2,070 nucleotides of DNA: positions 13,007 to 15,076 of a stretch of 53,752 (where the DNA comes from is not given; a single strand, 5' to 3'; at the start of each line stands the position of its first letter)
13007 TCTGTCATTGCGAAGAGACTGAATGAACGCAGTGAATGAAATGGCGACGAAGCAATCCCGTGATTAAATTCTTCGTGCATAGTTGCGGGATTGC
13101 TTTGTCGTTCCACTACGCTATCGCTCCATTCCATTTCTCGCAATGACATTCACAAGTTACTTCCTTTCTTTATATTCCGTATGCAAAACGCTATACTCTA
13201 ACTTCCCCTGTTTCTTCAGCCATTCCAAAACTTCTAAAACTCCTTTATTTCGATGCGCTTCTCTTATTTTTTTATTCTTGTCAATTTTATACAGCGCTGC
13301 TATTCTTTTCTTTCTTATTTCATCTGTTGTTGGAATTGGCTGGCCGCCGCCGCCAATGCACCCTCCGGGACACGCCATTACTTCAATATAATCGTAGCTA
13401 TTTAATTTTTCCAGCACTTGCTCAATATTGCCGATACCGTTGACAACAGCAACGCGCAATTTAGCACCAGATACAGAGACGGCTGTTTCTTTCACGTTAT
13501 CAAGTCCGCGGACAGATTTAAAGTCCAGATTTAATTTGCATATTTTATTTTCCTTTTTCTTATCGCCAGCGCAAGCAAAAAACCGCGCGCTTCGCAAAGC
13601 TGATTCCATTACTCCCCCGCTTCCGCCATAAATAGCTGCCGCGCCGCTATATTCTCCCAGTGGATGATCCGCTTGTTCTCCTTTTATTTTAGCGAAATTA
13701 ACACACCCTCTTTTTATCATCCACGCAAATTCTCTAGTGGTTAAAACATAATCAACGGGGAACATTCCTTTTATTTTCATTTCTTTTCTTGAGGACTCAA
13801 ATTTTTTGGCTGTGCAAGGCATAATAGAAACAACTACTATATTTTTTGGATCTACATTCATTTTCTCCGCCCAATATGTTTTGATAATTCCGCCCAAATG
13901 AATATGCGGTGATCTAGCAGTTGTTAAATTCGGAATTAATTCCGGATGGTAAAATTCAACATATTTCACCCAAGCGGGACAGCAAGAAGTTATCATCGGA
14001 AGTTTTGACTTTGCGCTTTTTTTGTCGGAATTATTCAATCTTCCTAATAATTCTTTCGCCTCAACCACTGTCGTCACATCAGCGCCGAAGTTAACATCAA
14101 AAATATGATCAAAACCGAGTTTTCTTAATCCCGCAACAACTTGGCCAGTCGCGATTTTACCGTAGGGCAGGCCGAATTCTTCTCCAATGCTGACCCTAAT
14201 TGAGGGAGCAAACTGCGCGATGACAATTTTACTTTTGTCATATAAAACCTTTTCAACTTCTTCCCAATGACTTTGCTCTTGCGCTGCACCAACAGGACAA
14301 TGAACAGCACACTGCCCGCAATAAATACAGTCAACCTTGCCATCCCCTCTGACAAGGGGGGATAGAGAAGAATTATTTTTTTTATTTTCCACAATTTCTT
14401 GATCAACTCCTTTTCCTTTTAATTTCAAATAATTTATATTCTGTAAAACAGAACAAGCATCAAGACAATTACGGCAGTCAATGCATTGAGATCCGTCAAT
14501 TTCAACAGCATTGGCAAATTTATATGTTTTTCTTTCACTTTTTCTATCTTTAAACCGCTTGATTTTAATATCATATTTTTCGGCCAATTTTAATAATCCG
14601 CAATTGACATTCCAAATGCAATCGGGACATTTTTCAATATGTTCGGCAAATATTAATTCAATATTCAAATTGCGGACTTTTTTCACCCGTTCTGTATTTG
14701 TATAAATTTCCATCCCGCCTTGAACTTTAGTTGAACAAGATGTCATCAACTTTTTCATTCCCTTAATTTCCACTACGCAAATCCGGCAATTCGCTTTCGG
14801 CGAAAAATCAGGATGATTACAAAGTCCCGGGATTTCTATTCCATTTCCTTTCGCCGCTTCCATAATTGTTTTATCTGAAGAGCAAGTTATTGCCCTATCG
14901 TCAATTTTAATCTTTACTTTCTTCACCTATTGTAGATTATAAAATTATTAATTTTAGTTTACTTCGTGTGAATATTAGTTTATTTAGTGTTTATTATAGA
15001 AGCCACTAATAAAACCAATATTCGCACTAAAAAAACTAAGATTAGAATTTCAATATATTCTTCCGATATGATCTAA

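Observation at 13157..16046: Minimal two-subunit NADH-linked [FeFe]-hydrogenase in a CPR-like genome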

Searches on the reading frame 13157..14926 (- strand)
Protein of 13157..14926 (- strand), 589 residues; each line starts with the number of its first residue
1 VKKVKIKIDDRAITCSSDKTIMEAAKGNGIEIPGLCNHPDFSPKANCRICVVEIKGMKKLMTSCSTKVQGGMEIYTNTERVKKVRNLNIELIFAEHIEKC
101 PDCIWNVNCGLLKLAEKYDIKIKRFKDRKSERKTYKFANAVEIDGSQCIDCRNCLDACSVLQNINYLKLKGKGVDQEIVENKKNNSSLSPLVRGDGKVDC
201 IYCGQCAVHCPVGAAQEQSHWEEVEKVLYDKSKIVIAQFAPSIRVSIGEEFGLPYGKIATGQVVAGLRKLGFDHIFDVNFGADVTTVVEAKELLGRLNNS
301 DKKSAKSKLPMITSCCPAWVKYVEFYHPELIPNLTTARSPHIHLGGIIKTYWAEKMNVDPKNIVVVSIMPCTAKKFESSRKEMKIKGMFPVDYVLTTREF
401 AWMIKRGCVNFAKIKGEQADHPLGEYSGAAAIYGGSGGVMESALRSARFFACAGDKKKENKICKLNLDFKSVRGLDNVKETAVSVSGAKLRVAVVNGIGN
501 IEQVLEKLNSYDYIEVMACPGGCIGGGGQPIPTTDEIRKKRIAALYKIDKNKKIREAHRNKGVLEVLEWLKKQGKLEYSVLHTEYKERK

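Call 3: search_protein_families(library=pfam, proteins=[window:13157-14926:-], max_evalue=0.01)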
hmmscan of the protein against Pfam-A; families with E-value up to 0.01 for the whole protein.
window:13157-14926:- (589 aa): 13 families
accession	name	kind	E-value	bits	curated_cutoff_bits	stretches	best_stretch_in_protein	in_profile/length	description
PF02906.19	Fe_hyd_lg_C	-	2.9e-88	296.1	22.1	1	233-527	1-245/245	Iron only hydrogenase large subunit, C-terminal domain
PF13510.11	Fer2_4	-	1.3e-18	67.3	22.8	1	2-78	2-81/82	2Fe-2S iron-sulfur cluster binding domain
PF02256.22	Fe_hyd_SSU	-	2.3e-10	40.8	24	1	535-588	1-56/56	Iron hydrogenase small subunit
PF13183.11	Fer4_8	-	8.4e-07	29.9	27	1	146-213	3-67/68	4Fe-4S dicluster domain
PF00111.32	Fer2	-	1.7e-06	28.3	21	1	10-56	7-49/77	2Fe-2S iron-sulfur cluster binding domain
PF10588.14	NADH-G_4Fe-4S_3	-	3.4e-06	26.9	27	1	85-121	1-37/40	NADH-ubiquinone oxidoreductase-G iron-sulfur binding region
PF13237.11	Fer4_10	-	9e-06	26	25.5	0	141-172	2-23/53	4Fe-4S dicluster domain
PF14697.11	Fer4_21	-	4.2e-05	24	35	0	142-165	2-27/59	4Fe-4S dicluster domain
PF13187.11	Fer4_9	-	6e-05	23.4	27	1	147-214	1-51/52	4Fe-4S dicluster domain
PF12838.12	Fer4_7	-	8.2e-05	23.4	27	1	147-214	1-52/52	4Fe-4S dicluster domain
PF13534.11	Fer4_17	-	0.00013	22.9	22.2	1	147-213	1-59/61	4Fe-4S dicluster domain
PF00037.32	Fer4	-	0.001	19.3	21.1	1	199-214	7-22/24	4Fe-4S binding domain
PF12837.12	Fer4_6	-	0.0059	16.9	25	1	141-160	2-21/24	4Fe-4S binding domain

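Call 4: search_protein_families(library=ncbifam, proteins=[window:13157-14926:-], max_evalue=0.01)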
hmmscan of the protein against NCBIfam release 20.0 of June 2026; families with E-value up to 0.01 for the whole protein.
window:13157-14926:- (589 aa): 21 families
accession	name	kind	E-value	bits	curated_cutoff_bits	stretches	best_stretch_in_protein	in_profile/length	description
NF040763.1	FeFe_hydrog_A6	exception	8.4e-198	658.3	765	1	4-588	1-571/571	NADH-dependent [FeFe] hydrogenase, group A6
NF040762.1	Hydr_FeFe_Clost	exception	2.4e-154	515.1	900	1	5-586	2-572/572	ferredoxin hydrogenase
TIGR02512.1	FeFe_hydrog_A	subfamily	2.7e-134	447.8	405.95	1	140-531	1-374/375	[FeFe] hydrogenase, group A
TIGR04105.1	FeFe_hydrog_B1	subfamily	2.5e-48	164.9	450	1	141-528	137-457/462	monomeric [FeFe] hydrogenase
NF005745.0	PRK07569.1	equivalog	3.7e-42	144.3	333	1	3-219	3-211/238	bidirectional hydrogenase complex protein HoxU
NF006305.0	PRK08493.1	equivalog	4.6e-28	97.8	591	1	3-218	1-224/819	NADH-quinone oxidoreductase subunit G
TIGR01973.1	NuoG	equivalog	5.2e-28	98.2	470.05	1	6-180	1-175/606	NADH-quinone oxidoreductase subunit NuoG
NF005895.0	PRK07860.1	equivalog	1.4e-24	86.2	802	1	3-215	17-220/811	NADH-quinone oxidoreductase subunit G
NF009454.0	PRK12814.1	equivalog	2.3e-23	82.5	916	1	1-100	1-100/657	putative NADPH-dependent glutamate synthase small subunit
TIGR01971.1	NuoI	subfamily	3.6e-08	33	113.05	2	199-225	82-108/121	NADH-quinone oxidoreductase, chain I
NF058577.1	FdxA_fam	equivalog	7.4e-06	26.1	65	1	199-220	8-29/52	4Fe-4S ferredoxin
TIGR02936.1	fdxN_nitrog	equivalog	8e-06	25.9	80.55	1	133-214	8-86/91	ferredoxin III, nif-specific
NF004539.0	PRK05888.1-5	equivalog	2.2e-05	24.2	225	1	197-235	99-141/162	NADH-quinone oxidoreductase subunit NuoI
NF045490.1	FdxA_Protbact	equivalog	5.3e-05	23.4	135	0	199-227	39-67/104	ferredoxin FdxA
NF006446.0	PRK08764.1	equivalog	0.00025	21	220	0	97-161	43-101/139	Rnf electron transport complex subunit RnfB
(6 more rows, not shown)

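Call 47: search_solved_structures(query=window:13157-14926:-, max_evalue=1e-20, show_alignments=2)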
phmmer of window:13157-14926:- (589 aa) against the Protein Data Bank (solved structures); distinct sequences matched with E-value up to 1e-20: 51.
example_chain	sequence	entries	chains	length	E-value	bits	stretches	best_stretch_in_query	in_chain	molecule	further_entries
8a6t_A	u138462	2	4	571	1.5e-140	472.6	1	2-589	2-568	Electron bifurcating hydrogenase subunit HydA1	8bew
7q4v_A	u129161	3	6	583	1.5e-131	442.9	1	1-587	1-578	Iron hydrogenase HydA1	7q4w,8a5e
9rj9_A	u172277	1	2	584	5.1e-120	404.8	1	14-587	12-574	Iron hydrogenase 1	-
7qhf_A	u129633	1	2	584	2.4e-119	402.6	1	14-587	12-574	Iron hydrogenase 1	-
4xdd_A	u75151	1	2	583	3.4e-119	402.1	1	14-587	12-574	Iron hydrogenase 1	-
4xdc_A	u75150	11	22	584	3.4e-119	402.1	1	14-587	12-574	Iron hydrogenase 1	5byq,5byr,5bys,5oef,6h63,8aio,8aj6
8cjy_A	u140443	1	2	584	4.5e-119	401.7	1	14-587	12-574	Iron hydrogenase 1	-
6gm4_A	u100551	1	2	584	4.7e-119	401.6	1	14-587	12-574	Iron hydrogenase 1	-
9rjo_A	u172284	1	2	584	4.8e-119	401.6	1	14-587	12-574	Iron hydrogenase 1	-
1c4a_A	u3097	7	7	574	5.3e-119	401.4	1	14-586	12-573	PROTEIN (FE-ONLY HYDROGENASE) | PROTEIN (PERIPLASMIC HYDROGENASE 1) | Iron hydrogenase 1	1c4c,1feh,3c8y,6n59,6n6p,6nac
6gm0_A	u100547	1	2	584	8e-119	400.9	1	14-587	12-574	Iron hydrogenase 1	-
6gm8_A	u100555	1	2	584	8e-119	400.9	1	14-587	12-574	Iron hydrogenase 1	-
6yf4_A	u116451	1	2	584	8e-119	400.9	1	14-587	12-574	Iron hydrogenase 1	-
6gm2_A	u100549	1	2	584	8.1e-119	400.9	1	14-587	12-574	Iron hydrogenase 1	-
5la3_A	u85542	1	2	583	1.8e-118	399.7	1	14-587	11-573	Iron hydrogenase 1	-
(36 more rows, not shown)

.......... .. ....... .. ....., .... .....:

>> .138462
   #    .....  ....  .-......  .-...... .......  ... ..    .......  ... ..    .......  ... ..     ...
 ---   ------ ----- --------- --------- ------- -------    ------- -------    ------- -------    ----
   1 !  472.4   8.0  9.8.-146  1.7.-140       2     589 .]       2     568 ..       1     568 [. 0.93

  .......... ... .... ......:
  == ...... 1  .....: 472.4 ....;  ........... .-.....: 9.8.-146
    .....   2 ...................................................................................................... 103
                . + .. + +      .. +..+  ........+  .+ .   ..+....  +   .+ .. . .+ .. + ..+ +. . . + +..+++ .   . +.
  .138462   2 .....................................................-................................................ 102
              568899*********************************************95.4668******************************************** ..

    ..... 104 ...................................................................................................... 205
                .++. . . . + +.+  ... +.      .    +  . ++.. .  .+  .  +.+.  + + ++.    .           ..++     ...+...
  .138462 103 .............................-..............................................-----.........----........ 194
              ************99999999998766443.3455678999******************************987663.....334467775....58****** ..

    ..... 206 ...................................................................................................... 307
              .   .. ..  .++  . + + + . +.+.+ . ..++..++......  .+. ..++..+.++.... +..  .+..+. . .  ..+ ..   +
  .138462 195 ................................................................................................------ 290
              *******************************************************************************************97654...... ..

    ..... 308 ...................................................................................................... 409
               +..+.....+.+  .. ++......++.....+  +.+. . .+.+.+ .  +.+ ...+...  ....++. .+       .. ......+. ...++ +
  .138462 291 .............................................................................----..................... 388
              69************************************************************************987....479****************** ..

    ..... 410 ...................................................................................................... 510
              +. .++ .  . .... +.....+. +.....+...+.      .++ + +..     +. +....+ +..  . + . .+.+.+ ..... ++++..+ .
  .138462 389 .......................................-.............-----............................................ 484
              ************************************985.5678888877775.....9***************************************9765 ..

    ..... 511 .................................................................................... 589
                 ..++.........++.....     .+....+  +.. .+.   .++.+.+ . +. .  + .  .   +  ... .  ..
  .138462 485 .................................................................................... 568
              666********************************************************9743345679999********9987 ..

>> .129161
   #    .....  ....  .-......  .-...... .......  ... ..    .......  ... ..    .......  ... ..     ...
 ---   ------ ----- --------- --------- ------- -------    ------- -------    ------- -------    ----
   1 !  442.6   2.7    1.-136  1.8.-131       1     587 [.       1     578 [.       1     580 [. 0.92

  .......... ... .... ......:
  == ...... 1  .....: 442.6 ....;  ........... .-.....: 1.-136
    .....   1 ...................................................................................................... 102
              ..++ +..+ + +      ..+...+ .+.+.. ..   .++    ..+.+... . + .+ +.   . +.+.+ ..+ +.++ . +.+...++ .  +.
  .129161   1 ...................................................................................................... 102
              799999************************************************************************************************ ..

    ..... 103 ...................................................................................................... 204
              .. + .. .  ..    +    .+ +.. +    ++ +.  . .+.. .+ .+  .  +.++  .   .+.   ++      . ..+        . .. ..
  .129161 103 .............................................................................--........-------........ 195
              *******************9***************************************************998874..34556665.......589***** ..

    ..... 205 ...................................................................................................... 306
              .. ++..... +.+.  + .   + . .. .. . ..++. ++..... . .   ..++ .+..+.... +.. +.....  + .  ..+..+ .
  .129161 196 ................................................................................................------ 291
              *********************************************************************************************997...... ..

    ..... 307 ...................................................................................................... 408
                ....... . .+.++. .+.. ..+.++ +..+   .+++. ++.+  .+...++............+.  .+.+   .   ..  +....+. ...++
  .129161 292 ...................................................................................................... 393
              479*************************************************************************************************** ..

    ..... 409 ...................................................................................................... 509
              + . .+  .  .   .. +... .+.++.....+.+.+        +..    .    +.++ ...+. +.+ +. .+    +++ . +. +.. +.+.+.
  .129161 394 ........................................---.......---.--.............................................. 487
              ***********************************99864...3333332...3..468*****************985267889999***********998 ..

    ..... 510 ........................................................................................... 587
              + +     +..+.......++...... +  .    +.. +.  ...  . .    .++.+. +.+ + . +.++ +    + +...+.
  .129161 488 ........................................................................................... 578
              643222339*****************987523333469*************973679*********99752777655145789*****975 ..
